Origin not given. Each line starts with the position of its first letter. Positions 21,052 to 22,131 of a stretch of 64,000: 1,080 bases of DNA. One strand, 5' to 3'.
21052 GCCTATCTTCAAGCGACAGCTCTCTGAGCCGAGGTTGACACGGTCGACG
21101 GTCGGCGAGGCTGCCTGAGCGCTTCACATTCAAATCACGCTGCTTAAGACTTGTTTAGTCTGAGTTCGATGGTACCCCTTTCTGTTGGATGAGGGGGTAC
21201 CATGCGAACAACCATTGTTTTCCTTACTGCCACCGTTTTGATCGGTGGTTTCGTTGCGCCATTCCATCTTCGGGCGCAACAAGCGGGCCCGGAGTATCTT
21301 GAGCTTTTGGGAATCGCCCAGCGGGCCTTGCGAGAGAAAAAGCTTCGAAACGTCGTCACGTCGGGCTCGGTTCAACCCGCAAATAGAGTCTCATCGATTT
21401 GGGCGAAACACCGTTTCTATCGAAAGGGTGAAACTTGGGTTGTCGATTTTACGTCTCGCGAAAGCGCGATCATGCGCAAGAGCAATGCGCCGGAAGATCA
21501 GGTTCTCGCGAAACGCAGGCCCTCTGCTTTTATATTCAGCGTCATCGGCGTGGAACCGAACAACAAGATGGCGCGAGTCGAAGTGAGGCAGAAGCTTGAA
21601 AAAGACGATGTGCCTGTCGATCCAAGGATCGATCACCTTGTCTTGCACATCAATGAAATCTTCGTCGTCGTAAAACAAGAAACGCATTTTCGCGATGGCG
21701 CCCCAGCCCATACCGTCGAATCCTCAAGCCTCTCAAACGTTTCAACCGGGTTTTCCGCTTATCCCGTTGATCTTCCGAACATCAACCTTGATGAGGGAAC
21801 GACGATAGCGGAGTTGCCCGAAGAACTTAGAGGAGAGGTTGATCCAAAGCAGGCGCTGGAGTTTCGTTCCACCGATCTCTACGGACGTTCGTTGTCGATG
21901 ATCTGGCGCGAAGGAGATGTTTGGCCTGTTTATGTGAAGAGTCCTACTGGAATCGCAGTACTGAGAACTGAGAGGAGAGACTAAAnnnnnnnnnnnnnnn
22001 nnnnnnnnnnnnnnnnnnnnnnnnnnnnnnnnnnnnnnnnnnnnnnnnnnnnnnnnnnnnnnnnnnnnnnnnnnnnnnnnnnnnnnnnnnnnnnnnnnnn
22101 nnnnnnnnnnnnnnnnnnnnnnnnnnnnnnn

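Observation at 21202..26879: Duplicated, translationally coupled two-gene cassette (secreted partner plus GP42-like lipoprotein) flanking lnt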

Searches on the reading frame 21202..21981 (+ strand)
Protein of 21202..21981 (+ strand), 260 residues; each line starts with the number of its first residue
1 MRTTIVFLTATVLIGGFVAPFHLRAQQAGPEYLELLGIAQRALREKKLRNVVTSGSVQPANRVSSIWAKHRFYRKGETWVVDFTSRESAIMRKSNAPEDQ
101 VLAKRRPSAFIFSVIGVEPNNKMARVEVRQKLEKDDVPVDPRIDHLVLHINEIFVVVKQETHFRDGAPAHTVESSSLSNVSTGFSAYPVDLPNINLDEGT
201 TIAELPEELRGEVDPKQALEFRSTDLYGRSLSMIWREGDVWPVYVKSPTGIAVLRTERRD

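Call 5: search_protein_families(library=pfam, proteins=[window:21202-21981:+], max_evalue=0.1)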
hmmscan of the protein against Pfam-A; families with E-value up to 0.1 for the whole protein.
window:21202-21981:+ (260 aa): 0 families

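Call 6: search_protein_families(library=ncbifam, proteins=[window:21202-21981:+], max_evalue=0.1)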
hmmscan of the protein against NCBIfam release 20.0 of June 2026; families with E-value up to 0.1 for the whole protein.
window:21202-21981:+ (260 aa): 1 family
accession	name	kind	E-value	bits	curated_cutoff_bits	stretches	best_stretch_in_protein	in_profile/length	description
TIGR04467.1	CGA_synthase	equivalog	0.048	12.8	300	0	8-61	164-215/382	hydroxymethylcytosylglucuronate/cytosylglucuronate synthase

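Call 8: search_solved_structures(query=window:21202-21981:+, max_evalue=10)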
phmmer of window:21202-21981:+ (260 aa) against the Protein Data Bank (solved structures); distinct sequences matched with E-value up to 10: 1.
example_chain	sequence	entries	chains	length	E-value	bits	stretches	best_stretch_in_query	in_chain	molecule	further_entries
1vfh_A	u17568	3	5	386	1.5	11.6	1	211-251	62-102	alanine racemase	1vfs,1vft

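Call 10: find_homologous_proteins(query=window:21202-21981:+, max_evalue=0.001)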
Query window:21202-21981:+ (260 aa): 3 proteins with E <= 0.001 among 866 candidates.
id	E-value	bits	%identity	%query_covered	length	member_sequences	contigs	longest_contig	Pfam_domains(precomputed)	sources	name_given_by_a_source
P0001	7.0e-168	574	100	100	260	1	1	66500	-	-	-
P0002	4.3e-59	218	44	91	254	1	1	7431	-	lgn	-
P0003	4.4e-48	182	42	90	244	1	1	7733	-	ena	-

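Call 21: predict_structure(alignment_id=A2)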
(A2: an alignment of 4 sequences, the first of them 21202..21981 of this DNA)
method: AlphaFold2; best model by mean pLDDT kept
length: 260 residues; sequences in the alignment: 4
mean_pLDDT: 45.9   pTM: 0.43
mean pLDDT of the five models: 45.9, 41.7, 41.2, 41.1, 39.4
residues with pLDDT >= 90: 0; 70-90: 11; 50-70: 96; < 50: 153
segments of 3 or more residues with pLDDT < 50: 15-28, 30-72, 86-94, 98-104, 119-124, 140-199, 224-229, 258-260
pLDDT, mean of each block of 10 residues (from residue 1): 49 46 45 39 37 30 29 56 48 45 52 54 52 58 34 26 30 30 31 36 71 66 50 61 63 57
secondary structure, 60 per line:
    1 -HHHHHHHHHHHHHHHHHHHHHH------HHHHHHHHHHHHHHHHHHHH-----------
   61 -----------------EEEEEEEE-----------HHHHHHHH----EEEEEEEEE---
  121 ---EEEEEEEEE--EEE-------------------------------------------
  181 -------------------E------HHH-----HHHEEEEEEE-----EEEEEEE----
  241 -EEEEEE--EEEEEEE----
elements in order: H2-23 H30-49 E78-85 H97-104 E109-117 E124-132 E135-137 E218-224 E230-236 E242-247 E250-256
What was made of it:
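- Tried and rejected: With a 4-sequence alignment the pLDDT was 46 (call 21).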

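Call 24: search_protein_representatives(alignment_id=A2)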
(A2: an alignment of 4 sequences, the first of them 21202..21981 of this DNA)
Query: 4 sequences, 257 profile positions. Proteins with E-value up to 0.001 (for the whole library): 150; up to 1e-10: 122; up to 1e-30: 17. The best 150 are listed.
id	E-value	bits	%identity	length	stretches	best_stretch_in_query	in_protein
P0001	2.0e-121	420.8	-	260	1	1-256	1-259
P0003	1.9e-117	407.8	-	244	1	1-257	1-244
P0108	1.8e-83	296.5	-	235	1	1-255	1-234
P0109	1.1e-71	257.8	-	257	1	9-252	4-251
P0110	1.4e-69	250.9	-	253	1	5-255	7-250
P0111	1.1e-62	228.4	-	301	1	9-254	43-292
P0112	6.1e-61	222.6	-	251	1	10-252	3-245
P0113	1.2e-48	182.3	-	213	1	56-252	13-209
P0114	2.0e-47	178.3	-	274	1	21-253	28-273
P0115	1.6e-45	172.1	-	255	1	13-253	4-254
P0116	3.0e-43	164.6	-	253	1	5-252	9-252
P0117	9.5e-43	163.0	-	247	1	11-251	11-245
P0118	1.8e-40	155.5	-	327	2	84-255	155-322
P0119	8.5e-40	153.3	-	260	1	12-253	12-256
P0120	1.6e-39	152.4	-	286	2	164-253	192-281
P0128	1.8e-28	116.2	-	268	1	1-255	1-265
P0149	1.9e-24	103.0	-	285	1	13-255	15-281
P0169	1.2e-20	90.5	-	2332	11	156-214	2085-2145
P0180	8.5e-19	84.5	-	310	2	170-254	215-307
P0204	7.0e-15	71.6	-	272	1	54-255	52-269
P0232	5.9e-09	52.2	-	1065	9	232-253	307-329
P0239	9.1e-07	45.1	-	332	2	220-253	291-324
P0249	9.7e-05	38.4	-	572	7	164-190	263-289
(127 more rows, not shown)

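Call 33: predict_structure(alignment_id=A3)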
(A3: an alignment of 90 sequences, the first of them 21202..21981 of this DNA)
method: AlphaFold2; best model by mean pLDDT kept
length: 260 residues; sequences in the alignment: 90
mean_pLDDT: 84.8   pTM: 0.76
mean pLDDT of the five models: 84.8, 84.5, 84.3, 83.7, 83.6
residues with pLDDT >= 90: 142; 70-90: 72; 50-70: 41; < 50: 5
segments of 3 or more residues with pLDDT < 50: 1-3
pLDDT, mean of each block of 10 residues (from residue 1): 52 55 63 86 82 61 57 95 87 81 89 97 97 96 97 94 98 88 89 86 95 94 91 93 95 88
secondary structure, 60 per line:
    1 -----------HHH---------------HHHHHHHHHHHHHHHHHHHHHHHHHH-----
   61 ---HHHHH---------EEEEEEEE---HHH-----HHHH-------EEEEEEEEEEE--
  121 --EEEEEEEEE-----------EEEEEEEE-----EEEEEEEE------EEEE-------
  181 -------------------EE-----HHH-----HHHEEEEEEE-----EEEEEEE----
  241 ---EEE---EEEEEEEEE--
elements in order: H30-55 H64-68 E78-85 H97-100 E108-118 E123-131 E143-150 E156-163 E170-173 E218-224 E230-236 E244-246 E250-258
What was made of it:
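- Closest known: Operon-encoded partners of secreted hydrolases: staphopain-staphostatin. Same: A, like the staphostatins, is predicted to be beta-rich (call 33).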

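Call 36: fold_search(model_id=the predicted structure, library=pdb)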
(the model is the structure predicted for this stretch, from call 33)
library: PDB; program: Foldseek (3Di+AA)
matches with E <= 10: 851; with E <= 0.001: 0
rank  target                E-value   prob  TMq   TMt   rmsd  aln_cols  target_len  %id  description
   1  9tp6_A                3.0e-03  0.99  0.37  0.40   6.6       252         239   12  Structure of LolA3 from Porphyromonas gingivalis (released 2026-02-18)
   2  4z48_A                3.6e-03  0.99  0.39  0.41   7.6       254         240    9  Crystal structure of a DUF1329 family protein (DESPIG_00262) from Desulfovibrio piger ATCC 29098 at 1.75 A resolution (released 2015-04-22)
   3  2zpc                  5.9e-03  1.00  0.37  0.48   6.0       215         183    6  Crystal structure of the R43L mutant of LolA in the closed form (released 2008-08-05)
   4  8i34_B                6.2e-03  0.99  0.34  0.46   6.1       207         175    8  The crystal structure of EPD-BCP1 from a marine sponge (released 2023-08-16)
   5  7q4y_B                1.1e-02  0.63  0.21  0.28  15.3       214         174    6  human Gid4 bound to a Gly/N-peptide (released 2022-03-09)
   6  7z6w                  1.3e-02  0.98  0.36  0.45   5.9       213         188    6  Complex of E. coli LolA and lipoprotein (released 2022-09-07)
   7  2fr2                  1.4e-02  0.33  0.18  0.26  16.6       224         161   11  Crystal Structure of Rv2717c from M. tuberculosis (released 2006-01-31)
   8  2zf4_B                1.5e-02  0.90  0.30  0.39   8.4       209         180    8  Crystal Structure of VioE complexed with phenylpyruvic acid (released 2008-01-01)
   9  2zf3_C                1.8e-02  0.96  0.33  0.43   7.0       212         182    9  Crystal Structure of VioE (released 2008-01-01)
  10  4ki3_D                1.8e-02  0.80  0.28  0.37   9.5       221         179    8  1.70 Angstrom resolution crystal structure of outer-membrane lipoprotein carrier protein (lolA) from Yersinia pestis C (released 2013-05-15)
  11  4mxt                  2.3e-02  0.95  0.31  0.40   6.8       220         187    7  Crystal structure of an Outer-membrane lipoprotein carrier protein (BACUNI_04723) from Bacteroides uniformis ATCC 8492 a (released 2013-10-16)
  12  8t5t                  2.6e-02  0.96  0.35  0.44   6.7       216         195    9  Crystal structure of outer membrane lipoprotein carrier protein (LolA) from Borrelia burgdorferi (steric acid bound) (released 2023-06-28)
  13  8v1k_A                2.8e-02  0.97  0.36  0.47   6.0       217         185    8  Crystal structure of outer membrane lipoprotein carrier protein (LolA) from Francisella tularensis (released 2023-11-29)
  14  7u3k                  3.4e-02  0.23  0.16  0.23  16.1       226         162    6  GID4 in complex with compound 89 (released 2022-10-05)
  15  4ki3_I                3.8e-02  0.69  0.29  0.38   9.5       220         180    8  1.70 Angstrom resolution crystal structure of outer-membrane lipoprotein carrier protein (lolA) from Yersinia pestis C (released 2013-05-15)
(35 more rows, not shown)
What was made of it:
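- That hints at hydrophobic-ligand binding rather than protein binding (call 36).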

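Call 38: search_protein_families(library=pfam, alignment_id=A3, max_evalue=1)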
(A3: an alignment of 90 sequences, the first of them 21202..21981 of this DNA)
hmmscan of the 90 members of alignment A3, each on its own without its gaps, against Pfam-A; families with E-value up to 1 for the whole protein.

A. member 1, window:21202-21981:+ (260 aa): 1 family
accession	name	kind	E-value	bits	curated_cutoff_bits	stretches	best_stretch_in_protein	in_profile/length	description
PF22024.2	VP16-like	-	0.19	12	27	1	233-255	97-119/133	Major capsid protein VP16-like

B. families by the number of members that match (of 90 scanned): 34 families (the first 25 are shown)
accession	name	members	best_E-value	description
PF22024.2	VP16-like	2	0.072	Major capsid protein VP16-like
PF16027.10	DUF4786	1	0.00056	Domain of unknown function (DUF4786)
PF04612.17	T2SSM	1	0.00072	Type II secretion system (T2SS), protein M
PF23924.1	DUF7263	1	0.0082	Family of unknown function (DUF7263)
PF07371.17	DUF1490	1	0.011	Protein of unknown function (DUF1490)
PF24172.1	CdiI_ImmP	1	0.018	CdiI immunity protein EcoliA0-like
PF01059.23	Oxidored_q5_N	1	0.022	NADH-ubiquinone oxidoreductase chain 4, amino terminus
PF07586.16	HXXSHH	1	0.027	Protein of unknown function (DUF1552)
PF11714.13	Inhibitor_I53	1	0.031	Thrombin inhibitor Madanin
PF17148.9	DUF5117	1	0.035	Domain of unknown function (DUF5117)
PF18565.7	Glyco_hydro2_C5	1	0.053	Glycoside hydrolase family 2 C-terminal domain 5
PF22237.3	SO2946-like_C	1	0.057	SO2946-like, C-terminal domain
PF17962.7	bMG6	1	0.064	Bacterial macroglobulin domain 6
PF21270.2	SOGP_4th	1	0.071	Glycoside phosphorylase C-terminal domain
PF16749.10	Arteri_nsp7a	1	0.072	Arterivirus nonstructural protein 7 alpha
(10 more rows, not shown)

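Call 45: search_solved_structures(query=A3, max_evalue=10)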
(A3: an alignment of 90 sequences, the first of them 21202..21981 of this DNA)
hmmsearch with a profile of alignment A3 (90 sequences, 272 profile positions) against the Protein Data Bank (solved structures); distinct sequences matched with E-value up to 10: 1.
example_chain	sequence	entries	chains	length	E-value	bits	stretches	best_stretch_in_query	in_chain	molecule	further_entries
9rvy_D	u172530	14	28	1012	0.43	13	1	43-92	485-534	Egalitarian, isoform B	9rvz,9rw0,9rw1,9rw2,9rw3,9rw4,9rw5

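Call 53: find_related_loci(query=A5, collection=genome_contigs, flank=5000)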
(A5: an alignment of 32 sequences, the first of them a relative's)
Query A5 (279 aa) in genome_contigs; peptide patterns used: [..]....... (x = any residue, [..] = any of these).
138 stretches matched a pattern; 16 encode a relative of the query (tblastn E <= 1e-3); 16 distinct loci.
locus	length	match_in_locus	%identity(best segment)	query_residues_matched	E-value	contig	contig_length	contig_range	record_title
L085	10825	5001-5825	44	11-279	3e-67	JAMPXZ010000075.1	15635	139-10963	MAG: Oligoflexia bacterium isolate R2F_R2FSRR_metabat.55 R2F_C2027, whole genome shotgun sequence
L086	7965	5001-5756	43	11-274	3e-63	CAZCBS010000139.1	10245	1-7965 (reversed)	MAG TPA_asm: uncultured Bacteriovoracaceae bacterium isolate binchicken_co185_82 genome assembly, contig: NODE_11101_len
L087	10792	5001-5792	41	2-279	4e-62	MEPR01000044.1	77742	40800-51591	MAG: Bdellovibrionales bacterium GWB1_55_8 gwb1_scaffold_262, whole genome shotgun sequence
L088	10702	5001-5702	42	35-277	4e-60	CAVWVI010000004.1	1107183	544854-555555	MAG: Oligoflexia bacterium isolate MFD09671.bin.1.114 genome assembly, contig: contig_61949, whole genome shotgun sequen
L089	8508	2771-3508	46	33-275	4e-60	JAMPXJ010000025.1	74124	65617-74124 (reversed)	MAG: Oligoflexia bacterium isolate R2F_R2FSRR_metabat.28 R2F_C166, whole genome shotgun sequence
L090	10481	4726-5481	42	11-274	1e-59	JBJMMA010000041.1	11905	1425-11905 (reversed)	MAG: Bdellovibrionia bacterium isolate H1_18_all_fractions_metab_8_52_9 k255_1413766, whole genome shotgun sequence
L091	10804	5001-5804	40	8-278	2e-57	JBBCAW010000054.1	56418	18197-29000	Bdellovibrionota bacterium FG-1 24155C00054.1, whole genome shotgun sequence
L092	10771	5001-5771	40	8-274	1e-56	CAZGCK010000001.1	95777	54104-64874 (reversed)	MAG TPA_asm: uncultured Bacteriovoracaceae bacterium isolate SRP219642_co7_571 genome assembly, contig: NODE_252_length_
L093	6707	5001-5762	41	35-278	1e-55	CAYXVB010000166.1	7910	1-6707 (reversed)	MAG TPA_asm: uncultured Bacteriovoracaceae bacterium isolate SRP342105_co1_315 genome assembly, contig: NODE_12853_lengt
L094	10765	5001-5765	37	10-276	1e-52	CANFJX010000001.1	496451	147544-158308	MAG: Bacteriovoracaceae bacterium isolate Jr-11may16-290 genome assembly, contig: Jr-11may16-C3, whole genome shotgun se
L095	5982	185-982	36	9-278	1e-47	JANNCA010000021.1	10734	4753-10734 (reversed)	MAG: Oligoflexia bacterium isolate OTE_78_metabat_250 OTE_78_k141_4193241, whole genome shotgun sequence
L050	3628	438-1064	40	78-276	2e-47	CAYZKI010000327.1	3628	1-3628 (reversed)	MAG TPA_asm: uncultured Bacteriovoracaceae bacterium isolate binchicken_co276_19 genome assembly, contig: NODE_22253_len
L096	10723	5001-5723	36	35-278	8e-43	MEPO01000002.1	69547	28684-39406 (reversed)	MAG: Bdellovibrionales bacterium GWA1_52_35 gwa1_scaffold_109, whole genome shotgun sequence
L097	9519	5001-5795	34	8-276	2e-34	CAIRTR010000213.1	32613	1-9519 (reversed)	MAG: Oligoflexia bacterium isolate Kiruna3_bin-3974 genome assembly, contig: bin-3974:213/323, whole genome shotgun sequ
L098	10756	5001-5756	34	11-274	2e-34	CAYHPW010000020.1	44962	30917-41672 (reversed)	MAG TPA_asm: uncultured Bacteriovoracaceae bacterium isolate ERP119705_co14_164 genome assembly, contig: NODE_487_length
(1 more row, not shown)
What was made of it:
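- Tried and rejected: A subgroup alignment worked (call 53).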

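Call 54: search_protein_families(library=pfam, proteins=[P0169, P0232, P0249, P0118, P0120, P0180, P0239], max_evalue=0.01)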
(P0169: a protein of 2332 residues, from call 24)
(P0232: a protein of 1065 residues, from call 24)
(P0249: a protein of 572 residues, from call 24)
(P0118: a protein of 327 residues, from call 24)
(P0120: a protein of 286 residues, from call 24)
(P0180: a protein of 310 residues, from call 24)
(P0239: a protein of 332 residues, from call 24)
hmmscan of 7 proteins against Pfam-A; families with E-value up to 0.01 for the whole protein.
P0169 (2332 aa): 9 families
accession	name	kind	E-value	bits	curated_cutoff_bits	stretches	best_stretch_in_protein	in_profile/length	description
PF00092.34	VWA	-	0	1972.1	23.8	11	224-392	1-171/174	von Willebrand factor type A domain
PF13519.12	VWA_2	-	4.4e-199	648.4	27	11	225-336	1-107/107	von Willebrand factor type A domain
PF05762.20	VWA_CoxE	-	4.2e-53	180.5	26.4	11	27-157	56-179/222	VWA domain containing CoxE-like protein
PF01965.30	DJ-1_PfpI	-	4.6e-48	163.6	26.6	0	132-168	2-38/165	DJ-1/PfpI family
PF17930.7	LpxI_N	-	2.1e-18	67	25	0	150-194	16-57/129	LpxI N-terminal domain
PF13911.12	AhpC-TSA_2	-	4e-16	59.9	27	0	151-170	7-25/114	AhpC/TSA antioxidant enzyme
PF01826.23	TIL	-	2.2e-10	40.9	24.5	1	2165-2220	1-55/55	Trypsin Inhibitor like cysteine rich domain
PF04159.19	NB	-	2.4e-07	31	27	0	185-207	5-27/100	NB glycoprotein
PF06628.17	Catalase-rel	-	5.4e-05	23.7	30.1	0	75-97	9-31/65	Catalase-related immune-responsive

P0232 (1065 aa): 8 families
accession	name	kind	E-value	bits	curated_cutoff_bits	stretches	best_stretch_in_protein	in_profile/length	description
PF24053.1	DUF7356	-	9.2e-12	45.3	27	0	72-105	65-99/105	Domain of unknown function (DUF7356)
PF17954.7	Pirin_C_2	-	2.5e-06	28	22.9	0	49-84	28-62/86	Quercetinase C-terminal cupin domain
PF23449.2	CBM-like_CFAP184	-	2.7e-05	24.8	27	0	780-817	49-85/111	CFAP184 CBM-like domain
PF08228.16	RNase_P_pop3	-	3.2e-05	24.5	22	0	844-866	14-36/158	RNase P subunit Pop3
PF09867.14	TagF_N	-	5.1e-05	23.7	27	0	892-981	3-87/135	TagF N-terminal domain, Type VI secretion system-associated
PF04731.17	Caudal_act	-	0.00025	21.8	22.4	0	594-675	49-133/136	Caudal like protein activation region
PF22301.2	AUDH_beta_propeller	-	0.00036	20.8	27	0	925-946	107-128/179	Aldos-2-ulose dehydratase, beta-propeller domain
PF04500.22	FLYWCH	-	0.0039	17.7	23.6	0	700-726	4-30/62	FLYWCH zinc finger domain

P0249 (572 aa): 4 families
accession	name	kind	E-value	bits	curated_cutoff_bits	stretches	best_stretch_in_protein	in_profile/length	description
PF14764.12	SPG48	-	2.1e-11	44.7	25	0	72-123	27-78/118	AP-5 complex subunit, vesicle trafficking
PF03470.19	zf-XS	-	7.5e-08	33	22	0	148-166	13-30/43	XS zinc finger domain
PF21359.2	zf_topless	-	0.00043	20.3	27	0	49-66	19-36/41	TOPLESS, zinc finger domain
PF25007.1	DYH2-5-8_CC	-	0.0039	17.3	27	0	40-65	91-116/120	Dynein axonemal heavy chain 2/5/8 coiled-coil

P0118 (327 aa): 0 families

P0120 (286 aa): 0 families

P0180 (310 aa): 0 families

P0239 (332 aa): 0 families
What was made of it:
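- Tried and rejected: P0169, P0232 and P0249 are repetitive proteins, including VWA repeats (call 54).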

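Call 55: find_encoding_contigs(protein=P0128, flank=4000, max_places=1)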
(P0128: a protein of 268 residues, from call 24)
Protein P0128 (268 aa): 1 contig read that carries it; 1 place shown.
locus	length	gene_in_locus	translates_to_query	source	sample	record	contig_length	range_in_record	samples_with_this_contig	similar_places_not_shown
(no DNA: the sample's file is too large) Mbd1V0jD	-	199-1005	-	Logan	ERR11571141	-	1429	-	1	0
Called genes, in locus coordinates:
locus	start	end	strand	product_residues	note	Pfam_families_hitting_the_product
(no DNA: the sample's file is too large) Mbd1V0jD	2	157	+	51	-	?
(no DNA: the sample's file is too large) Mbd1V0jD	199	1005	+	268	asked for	-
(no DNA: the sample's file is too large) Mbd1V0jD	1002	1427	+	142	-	?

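Call 56: find_encoding_contigs(protein=P0149, flank=4000, max_places=1)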
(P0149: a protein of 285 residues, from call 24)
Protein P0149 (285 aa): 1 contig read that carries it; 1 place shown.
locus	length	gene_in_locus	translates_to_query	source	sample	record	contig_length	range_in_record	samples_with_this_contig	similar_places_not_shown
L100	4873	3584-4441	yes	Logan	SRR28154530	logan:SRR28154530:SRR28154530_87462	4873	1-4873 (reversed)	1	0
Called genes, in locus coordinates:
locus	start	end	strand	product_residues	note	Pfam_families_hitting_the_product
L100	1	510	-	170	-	?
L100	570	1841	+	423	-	PF09243:Rsm22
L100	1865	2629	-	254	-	-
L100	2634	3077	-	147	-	-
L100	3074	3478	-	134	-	PF00072:Response_reg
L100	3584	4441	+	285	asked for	-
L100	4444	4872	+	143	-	?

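Call 57: find_encoding_contigs(protein=P0117, flank=4000, max_places=1)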
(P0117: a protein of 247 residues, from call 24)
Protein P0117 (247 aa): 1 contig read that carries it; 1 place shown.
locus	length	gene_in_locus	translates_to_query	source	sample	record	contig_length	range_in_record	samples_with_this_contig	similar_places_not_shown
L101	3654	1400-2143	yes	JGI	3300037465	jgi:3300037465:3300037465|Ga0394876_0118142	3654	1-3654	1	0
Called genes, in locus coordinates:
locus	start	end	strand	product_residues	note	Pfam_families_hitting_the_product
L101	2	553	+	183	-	?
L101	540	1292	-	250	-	PF04773:FecR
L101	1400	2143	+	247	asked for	-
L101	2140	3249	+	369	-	PF16683:TGase_elicitor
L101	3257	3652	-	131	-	?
